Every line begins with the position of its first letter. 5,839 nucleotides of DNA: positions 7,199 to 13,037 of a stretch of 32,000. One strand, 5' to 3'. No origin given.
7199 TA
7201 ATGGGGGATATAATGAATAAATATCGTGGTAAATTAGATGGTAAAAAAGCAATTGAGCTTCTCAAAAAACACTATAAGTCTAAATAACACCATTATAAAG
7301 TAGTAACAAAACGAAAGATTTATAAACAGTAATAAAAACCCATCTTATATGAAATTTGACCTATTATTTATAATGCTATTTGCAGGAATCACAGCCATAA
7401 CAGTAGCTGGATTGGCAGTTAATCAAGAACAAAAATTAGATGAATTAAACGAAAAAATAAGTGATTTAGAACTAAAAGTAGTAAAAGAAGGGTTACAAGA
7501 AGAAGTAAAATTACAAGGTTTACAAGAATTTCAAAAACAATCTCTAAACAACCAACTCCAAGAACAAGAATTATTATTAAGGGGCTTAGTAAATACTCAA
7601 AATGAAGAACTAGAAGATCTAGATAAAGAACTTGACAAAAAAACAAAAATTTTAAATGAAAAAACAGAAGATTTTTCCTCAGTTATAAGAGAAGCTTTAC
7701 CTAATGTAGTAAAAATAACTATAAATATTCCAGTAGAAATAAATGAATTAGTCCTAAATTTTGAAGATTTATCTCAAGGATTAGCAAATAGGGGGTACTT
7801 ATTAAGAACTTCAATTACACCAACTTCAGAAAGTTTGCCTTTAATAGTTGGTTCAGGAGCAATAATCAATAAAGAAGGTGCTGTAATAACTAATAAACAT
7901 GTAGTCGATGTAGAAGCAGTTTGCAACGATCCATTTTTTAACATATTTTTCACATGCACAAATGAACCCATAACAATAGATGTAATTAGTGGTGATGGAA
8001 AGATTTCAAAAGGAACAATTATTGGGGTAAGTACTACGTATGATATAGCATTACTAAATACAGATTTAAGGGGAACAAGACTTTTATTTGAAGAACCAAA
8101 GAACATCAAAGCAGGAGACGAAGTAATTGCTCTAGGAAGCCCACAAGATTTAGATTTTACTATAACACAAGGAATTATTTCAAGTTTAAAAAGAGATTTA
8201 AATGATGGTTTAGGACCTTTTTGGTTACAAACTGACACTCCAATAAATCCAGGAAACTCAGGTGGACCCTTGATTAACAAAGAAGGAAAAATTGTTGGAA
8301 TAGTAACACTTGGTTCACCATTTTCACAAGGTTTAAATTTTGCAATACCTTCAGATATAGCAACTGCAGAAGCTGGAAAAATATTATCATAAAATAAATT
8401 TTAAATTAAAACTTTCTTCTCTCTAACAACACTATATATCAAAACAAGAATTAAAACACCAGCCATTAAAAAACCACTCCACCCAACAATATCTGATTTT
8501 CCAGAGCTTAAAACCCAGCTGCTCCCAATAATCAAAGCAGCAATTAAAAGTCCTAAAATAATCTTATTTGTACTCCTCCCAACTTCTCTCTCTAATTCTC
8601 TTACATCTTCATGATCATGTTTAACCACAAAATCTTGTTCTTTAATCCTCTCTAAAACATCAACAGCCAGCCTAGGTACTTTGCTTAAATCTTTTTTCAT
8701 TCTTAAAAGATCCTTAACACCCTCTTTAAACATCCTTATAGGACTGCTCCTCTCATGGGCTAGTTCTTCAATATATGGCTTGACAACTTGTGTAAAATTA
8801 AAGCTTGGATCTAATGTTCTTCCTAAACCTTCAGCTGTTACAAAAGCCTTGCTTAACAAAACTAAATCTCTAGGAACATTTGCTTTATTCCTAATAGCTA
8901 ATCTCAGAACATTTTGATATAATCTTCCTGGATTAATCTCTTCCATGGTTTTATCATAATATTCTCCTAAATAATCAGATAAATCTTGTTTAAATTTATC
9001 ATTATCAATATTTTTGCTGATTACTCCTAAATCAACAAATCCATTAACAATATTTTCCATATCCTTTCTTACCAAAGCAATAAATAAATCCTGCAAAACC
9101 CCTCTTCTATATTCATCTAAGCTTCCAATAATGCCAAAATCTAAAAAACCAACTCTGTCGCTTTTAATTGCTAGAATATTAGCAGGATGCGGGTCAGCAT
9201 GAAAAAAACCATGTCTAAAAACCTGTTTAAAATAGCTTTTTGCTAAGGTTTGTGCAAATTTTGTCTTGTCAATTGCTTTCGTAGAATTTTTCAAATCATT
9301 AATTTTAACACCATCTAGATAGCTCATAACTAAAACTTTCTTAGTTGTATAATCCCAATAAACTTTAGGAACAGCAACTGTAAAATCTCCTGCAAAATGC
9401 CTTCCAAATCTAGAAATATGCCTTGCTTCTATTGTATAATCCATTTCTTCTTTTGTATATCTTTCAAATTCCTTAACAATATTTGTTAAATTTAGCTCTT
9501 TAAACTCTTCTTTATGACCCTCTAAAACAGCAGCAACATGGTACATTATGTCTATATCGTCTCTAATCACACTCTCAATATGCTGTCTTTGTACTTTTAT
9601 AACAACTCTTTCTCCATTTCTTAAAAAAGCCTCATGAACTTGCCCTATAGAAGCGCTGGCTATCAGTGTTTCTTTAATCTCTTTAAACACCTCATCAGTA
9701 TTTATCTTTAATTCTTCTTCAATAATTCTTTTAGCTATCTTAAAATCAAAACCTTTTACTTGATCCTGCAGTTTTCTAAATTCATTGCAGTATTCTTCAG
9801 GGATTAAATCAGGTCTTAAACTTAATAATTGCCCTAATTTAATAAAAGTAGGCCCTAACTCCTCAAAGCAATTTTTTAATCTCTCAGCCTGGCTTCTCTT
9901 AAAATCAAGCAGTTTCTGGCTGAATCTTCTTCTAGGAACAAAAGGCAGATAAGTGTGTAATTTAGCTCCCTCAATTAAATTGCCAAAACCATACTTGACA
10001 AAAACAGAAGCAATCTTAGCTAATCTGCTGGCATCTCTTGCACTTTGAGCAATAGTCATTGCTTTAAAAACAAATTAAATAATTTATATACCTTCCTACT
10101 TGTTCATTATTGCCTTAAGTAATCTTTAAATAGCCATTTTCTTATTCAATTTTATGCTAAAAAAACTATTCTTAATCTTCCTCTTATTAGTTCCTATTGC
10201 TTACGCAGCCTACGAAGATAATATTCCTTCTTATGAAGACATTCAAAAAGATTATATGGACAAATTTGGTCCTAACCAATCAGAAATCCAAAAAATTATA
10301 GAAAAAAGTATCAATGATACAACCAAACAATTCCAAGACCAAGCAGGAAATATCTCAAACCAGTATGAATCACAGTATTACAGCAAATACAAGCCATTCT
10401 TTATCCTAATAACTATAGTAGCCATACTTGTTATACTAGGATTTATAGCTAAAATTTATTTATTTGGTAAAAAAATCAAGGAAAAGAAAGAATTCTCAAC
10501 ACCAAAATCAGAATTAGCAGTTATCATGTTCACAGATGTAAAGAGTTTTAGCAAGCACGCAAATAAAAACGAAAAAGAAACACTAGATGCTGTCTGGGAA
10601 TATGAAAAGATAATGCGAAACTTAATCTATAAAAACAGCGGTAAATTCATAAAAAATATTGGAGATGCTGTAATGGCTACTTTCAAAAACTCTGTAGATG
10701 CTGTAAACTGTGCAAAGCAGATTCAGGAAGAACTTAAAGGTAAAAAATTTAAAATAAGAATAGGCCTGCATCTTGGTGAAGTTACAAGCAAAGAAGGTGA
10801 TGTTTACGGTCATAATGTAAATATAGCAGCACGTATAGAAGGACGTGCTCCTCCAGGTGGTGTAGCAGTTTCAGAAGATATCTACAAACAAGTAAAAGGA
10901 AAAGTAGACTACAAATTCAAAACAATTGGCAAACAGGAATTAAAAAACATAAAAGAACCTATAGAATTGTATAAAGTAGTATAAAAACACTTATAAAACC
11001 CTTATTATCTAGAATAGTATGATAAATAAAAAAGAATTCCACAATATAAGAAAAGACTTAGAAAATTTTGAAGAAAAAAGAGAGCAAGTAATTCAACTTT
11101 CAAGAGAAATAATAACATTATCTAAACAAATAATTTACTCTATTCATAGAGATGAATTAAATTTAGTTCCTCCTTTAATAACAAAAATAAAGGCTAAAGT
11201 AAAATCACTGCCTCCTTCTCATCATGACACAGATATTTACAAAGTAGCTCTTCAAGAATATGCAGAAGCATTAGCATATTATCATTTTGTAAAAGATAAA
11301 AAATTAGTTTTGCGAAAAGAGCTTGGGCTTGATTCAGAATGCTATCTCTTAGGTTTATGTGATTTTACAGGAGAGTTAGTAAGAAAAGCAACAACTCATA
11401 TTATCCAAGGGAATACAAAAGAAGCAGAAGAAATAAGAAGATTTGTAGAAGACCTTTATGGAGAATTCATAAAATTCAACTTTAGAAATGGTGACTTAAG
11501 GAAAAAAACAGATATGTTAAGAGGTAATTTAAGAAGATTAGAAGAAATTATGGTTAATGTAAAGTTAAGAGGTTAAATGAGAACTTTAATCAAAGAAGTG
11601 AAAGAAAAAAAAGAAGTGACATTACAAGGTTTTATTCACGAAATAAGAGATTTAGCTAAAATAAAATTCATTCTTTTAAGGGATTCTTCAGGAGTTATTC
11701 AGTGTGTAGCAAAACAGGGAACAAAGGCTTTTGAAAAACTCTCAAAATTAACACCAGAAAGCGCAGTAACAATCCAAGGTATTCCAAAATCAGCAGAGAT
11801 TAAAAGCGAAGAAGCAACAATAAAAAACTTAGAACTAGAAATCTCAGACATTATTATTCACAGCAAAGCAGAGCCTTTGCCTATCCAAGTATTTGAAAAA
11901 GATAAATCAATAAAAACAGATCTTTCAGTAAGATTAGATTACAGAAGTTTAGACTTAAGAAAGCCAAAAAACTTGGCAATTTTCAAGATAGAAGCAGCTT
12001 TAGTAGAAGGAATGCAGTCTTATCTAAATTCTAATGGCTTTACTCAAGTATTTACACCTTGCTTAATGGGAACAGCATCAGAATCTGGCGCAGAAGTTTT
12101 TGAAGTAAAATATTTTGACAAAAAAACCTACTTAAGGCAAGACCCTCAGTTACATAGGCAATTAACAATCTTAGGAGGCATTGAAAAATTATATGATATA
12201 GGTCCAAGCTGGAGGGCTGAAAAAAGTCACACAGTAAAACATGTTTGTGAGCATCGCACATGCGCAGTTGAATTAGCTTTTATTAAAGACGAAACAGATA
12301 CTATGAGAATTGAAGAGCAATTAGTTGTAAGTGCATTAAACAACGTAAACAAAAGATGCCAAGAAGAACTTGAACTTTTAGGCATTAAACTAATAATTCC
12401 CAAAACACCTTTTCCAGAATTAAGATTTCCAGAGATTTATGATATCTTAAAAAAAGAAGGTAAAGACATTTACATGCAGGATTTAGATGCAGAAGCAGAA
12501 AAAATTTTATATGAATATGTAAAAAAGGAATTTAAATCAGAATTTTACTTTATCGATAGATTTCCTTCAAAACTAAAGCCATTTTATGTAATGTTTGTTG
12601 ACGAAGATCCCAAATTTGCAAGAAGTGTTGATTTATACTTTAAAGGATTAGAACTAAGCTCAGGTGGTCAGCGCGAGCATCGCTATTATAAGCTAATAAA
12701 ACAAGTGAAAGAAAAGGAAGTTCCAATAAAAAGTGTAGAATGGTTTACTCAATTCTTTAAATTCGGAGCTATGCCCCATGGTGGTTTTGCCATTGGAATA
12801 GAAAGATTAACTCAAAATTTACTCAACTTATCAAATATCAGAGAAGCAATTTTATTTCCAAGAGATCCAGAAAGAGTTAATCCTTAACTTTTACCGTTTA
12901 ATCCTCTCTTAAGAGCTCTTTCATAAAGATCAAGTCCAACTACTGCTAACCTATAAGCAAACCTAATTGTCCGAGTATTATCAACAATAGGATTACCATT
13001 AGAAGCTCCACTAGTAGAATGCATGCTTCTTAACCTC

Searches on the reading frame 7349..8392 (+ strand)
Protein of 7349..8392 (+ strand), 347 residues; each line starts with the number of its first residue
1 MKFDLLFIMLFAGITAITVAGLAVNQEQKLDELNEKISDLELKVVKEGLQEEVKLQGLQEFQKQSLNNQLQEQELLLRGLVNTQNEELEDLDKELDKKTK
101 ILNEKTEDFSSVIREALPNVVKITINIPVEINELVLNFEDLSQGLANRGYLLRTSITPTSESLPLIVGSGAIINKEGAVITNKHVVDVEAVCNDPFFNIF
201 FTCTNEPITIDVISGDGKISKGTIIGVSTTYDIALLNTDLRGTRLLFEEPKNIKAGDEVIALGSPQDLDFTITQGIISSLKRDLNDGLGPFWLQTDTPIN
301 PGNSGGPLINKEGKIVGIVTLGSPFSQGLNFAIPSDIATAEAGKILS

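Call 5: search_protein_families(library=pfam, proteins=[window:7349-8392:+], max_evalue=0.001)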
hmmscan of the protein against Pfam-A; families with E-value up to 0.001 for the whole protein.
window:7349-8392:+ (347 aa): 2 families
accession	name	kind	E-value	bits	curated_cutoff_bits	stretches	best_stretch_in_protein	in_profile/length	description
PF13365.12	Trypsin_2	-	8.9e-24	85.3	27.6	1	168-318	1-144/144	Trypsin-like peptidase domain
PF00089.32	Trypsin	-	8.2e-11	42.6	20.6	1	169-335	28-213/220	Trypsin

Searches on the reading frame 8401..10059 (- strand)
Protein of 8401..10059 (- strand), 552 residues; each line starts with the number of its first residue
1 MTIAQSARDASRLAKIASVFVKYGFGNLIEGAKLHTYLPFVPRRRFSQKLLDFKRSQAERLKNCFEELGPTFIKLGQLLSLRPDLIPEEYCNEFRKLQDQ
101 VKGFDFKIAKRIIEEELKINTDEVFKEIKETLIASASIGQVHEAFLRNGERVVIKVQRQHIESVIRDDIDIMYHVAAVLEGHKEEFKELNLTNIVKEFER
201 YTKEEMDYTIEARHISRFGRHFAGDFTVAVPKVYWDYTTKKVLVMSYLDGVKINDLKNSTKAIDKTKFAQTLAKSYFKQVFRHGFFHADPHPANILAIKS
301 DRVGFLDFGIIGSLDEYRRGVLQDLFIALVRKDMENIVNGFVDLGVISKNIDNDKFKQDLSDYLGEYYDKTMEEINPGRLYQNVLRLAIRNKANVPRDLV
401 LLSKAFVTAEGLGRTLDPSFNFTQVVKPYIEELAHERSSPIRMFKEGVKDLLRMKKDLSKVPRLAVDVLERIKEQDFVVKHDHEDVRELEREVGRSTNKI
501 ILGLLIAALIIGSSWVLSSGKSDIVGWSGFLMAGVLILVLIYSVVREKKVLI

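Call 5: search_protein_families(library=pfam, proteins=[window:8401-10059:-], max_evalue=0.001)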
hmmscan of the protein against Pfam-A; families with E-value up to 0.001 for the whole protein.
window:8401-10059:- (552 aa): 3 families
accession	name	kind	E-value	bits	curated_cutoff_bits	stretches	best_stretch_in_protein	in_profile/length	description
PF03109.22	ABC1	-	5.2e-74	248.9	22.9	1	96-339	1-242/244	ABC1 atypical kinase-like domain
PF01163.29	RIO1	-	3.2e-06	27.3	22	1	227-342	69-175/187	RIO domain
PF01636.29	APH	-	0.00012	22.3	23.2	0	281-309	166-195/239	Phosphotransferase enzyme family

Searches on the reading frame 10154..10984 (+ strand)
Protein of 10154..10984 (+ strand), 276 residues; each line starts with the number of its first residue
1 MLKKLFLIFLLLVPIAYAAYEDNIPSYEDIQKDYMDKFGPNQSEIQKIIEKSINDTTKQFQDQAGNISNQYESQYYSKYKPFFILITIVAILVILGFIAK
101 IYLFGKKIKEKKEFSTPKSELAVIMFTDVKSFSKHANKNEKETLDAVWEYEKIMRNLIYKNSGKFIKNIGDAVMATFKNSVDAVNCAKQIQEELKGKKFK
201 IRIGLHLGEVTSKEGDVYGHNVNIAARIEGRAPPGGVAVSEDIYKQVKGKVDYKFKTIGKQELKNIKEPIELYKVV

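Call 5: search_protein_families(library=pfam, proteins=[window:10154-10984:+], max_evalue=0.001)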
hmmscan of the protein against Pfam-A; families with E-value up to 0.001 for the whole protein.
window:10154-10984:+ (276 aa): 2 families
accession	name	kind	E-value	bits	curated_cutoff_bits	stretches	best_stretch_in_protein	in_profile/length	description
PF00211.25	Guanylate_cyc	-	1.1e-17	64.7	21.9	1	120-273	7-179/183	Adenylate and Guanylate cyclase catalytic domain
PF00957.27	Synaptobrevin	-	0.00014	22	26.4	1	21-98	9-87/89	Synaptobrevin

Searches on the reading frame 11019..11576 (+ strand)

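Call 5: search_protein_families(library=pfam, proteins=[window:11019-11576:+], max_evalue=0.001)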
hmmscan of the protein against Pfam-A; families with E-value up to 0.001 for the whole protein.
window:11019-11576:+ (185 aa): 1 family
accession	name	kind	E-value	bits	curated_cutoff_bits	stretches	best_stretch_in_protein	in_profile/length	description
PF01997.21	Translin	-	9.2e-26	91.5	25.9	1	19-185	1-205/205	Translin family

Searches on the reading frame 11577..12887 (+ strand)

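Call 5: search_protein_families(library=pfam, proteins=[window:11577-12887:+], max_evalue=0.001)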
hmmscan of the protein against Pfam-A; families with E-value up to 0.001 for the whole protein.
window:11577-12887:+ (436 aa): 2 families
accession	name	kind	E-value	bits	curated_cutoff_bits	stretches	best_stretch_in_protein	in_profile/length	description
PF00152.25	tRNA-synt_2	-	1.8e-73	247.8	25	1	117-430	3-307/308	tRNA synthetases class II (D, K and N)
PF01336.31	tRNA_anti-codon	-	3.5e-11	43.3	27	1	14-89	1-74/75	OB-fold nucleic acid binding domain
